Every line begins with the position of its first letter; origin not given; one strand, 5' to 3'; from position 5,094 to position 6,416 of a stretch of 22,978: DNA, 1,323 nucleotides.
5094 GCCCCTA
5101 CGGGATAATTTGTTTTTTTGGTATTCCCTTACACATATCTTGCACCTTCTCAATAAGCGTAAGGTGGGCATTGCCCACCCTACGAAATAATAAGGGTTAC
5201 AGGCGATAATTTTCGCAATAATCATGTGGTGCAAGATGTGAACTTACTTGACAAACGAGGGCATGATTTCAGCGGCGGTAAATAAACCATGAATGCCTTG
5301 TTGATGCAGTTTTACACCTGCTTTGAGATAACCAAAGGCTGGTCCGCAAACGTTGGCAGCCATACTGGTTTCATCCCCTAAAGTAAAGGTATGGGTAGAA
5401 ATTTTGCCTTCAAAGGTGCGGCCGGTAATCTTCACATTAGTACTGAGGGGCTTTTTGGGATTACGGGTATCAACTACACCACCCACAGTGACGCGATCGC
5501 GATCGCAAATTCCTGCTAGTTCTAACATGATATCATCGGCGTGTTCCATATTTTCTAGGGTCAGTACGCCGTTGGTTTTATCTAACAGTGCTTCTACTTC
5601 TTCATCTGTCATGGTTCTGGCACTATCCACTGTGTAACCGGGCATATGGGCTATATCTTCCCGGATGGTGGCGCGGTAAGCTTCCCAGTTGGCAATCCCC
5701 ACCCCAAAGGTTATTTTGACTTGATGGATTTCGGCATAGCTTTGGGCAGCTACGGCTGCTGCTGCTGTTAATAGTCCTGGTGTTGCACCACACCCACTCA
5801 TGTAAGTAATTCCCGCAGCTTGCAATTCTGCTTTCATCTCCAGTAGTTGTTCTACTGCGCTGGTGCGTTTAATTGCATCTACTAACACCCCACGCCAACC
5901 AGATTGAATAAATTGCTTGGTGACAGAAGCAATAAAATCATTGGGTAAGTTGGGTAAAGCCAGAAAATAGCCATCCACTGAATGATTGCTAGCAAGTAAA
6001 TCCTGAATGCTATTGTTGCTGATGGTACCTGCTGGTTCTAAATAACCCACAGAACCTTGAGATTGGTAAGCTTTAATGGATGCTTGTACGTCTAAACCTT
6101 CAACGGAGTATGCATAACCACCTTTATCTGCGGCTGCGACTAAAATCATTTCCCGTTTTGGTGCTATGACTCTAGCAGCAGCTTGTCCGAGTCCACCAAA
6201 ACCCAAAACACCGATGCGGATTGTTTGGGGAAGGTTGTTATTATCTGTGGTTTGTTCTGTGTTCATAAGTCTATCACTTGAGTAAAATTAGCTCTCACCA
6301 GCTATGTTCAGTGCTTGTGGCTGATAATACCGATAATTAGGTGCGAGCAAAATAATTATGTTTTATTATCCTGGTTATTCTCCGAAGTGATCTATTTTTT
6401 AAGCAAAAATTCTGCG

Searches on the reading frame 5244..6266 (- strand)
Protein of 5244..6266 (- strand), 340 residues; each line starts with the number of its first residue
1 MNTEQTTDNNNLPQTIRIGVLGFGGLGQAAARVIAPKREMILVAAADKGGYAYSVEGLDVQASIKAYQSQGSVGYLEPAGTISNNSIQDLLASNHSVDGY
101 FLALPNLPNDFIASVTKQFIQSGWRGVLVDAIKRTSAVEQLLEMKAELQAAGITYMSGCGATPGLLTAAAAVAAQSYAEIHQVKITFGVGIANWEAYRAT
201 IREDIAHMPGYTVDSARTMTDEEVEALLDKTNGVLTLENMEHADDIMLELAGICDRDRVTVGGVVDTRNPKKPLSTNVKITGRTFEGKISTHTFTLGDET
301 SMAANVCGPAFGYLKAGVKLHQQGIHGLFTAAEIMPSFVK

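Call 21: search_protein_families(library=pfam, proteins=[window:5244-6266:-], max_evalue=0.001)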
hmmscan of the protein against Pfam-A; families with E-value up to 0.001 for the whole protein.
window:5244-6266:- (340 aa): 1 family
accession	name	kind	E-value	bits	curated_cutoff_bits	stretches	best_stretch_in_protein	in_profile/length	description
PF00208.27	ELFV_dehydrog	-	0.00011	22.5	23.4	1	16-87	33-107/241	Glutamate/Leucine/Phenylalanine/Valine dehydrogenase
